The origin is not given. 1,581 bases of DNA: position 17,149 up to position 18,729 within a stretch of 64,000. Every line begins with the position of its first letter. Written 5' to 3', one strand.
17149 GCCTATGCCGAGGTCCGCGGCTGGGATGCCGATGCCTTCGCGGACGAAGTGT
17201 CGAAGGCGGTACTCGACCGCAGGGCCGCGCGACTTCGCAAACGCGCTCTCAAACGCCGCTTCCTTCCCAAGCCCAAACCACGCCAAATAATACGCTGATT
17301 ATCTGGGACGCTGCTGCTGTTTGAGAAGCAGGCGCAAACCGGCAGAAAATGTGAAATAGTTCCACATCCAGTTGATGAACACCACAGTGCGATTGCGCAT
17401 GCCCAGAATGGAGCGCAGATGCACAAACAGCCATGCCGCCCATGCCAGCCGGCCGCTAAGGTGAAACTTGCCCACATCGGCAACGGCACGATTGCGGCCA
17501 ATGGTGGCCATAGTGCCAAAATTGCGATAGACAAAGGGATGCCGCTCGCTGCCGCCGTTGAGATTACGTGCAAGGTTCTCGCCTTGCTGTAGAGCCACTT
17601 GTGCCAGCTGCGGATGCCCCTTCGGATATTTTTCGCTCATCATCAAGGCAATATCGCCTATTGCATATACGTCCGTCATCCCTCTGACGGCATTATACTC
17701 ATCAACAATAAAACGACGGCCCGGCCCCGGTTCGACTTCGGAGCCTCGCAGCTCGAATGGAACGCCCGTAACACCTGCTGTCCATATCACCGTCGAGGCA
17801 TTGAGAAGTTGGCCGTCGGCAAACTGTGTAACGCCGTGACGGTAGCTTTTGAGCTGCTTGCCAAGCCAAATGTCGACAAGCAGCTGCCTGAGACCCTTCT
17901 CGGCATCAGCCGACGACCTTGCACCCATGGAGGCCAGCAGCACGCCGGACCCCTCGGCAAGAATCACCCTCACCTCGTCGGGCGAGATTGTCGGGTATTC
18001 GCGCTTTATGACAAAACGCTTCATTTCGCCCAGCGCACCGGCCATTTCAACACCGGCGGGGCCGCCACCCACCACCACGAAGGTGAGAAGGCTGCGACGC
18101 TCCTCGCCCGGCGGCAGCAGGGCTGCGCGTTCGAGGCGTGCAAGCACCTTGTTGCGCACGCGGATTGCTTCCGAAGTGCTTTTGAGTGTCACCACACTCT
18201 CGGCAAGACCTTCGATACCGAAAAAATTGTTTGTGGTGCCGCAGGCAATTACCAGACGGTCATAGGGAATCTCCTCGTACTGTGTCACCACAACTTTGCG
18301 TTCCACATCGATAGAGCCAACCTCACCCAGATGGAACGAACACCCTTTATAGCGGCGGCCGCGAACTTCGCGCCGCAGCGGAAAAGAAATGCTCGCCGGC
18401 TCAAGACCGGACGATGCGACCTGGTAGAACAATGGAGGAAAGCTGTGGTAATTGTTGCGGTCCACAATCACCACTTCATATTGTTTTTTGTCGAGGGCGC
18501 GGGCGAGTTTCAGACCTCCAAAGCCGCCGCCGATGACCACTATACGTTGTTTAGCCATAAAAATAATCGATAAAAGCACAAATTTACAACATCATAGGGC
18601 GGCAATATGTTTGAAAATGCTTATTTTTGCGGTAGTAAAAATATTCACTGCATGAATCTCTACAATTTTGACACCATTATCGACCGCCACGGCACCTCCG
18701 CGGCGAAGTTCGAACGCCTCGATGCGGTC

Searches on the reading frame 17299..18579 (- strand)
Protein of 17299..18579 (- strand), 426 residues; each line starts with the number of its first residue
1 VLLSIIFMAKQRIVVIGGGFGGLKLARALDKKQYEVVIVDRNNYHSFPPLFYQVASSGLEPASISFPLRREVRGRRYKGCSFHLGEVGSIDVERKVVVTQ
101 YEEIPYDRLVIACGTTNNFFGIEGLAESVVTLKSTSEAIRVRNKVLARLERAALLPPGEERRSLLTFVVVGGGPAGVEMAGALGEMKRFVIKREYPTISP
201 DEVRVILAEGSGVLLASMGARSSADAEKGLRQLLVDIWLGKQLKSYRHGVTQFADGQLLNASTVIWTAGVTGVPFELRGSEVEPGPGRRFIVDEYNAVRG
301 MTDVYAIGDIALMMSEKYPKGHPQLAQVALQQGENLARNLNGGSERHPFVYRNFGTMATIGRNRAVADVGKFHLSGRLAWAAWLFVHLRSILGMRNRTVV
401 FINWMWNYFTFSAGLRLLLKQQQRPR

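Call 75: search_protein_families(library=pfam, proteins=[window:17299-18579:-], max_evalue=0.00001)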
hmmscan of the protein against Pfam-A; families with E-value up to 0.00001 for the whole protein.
window:17299-18579:- (426 aa): 3 families
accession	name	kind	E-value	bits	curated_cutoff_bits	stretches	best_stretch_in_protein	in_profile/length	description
PF07992.20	Pyr_redox_2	-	2.9e-41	142.2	26.1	1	12-333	2-291/291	Pyridine nucleotide-disulphide oxidoreductase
PF00070.33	Pyr_redox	-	6.5e-10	39.8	22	0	12-44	1-33/82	Pyridine nucleotide-disulphide oxidoreductase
PF22366.1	NDH2_C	-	4.9e-09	36.7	27.7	1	355-409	3-58/62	NDH2 C-terminal domain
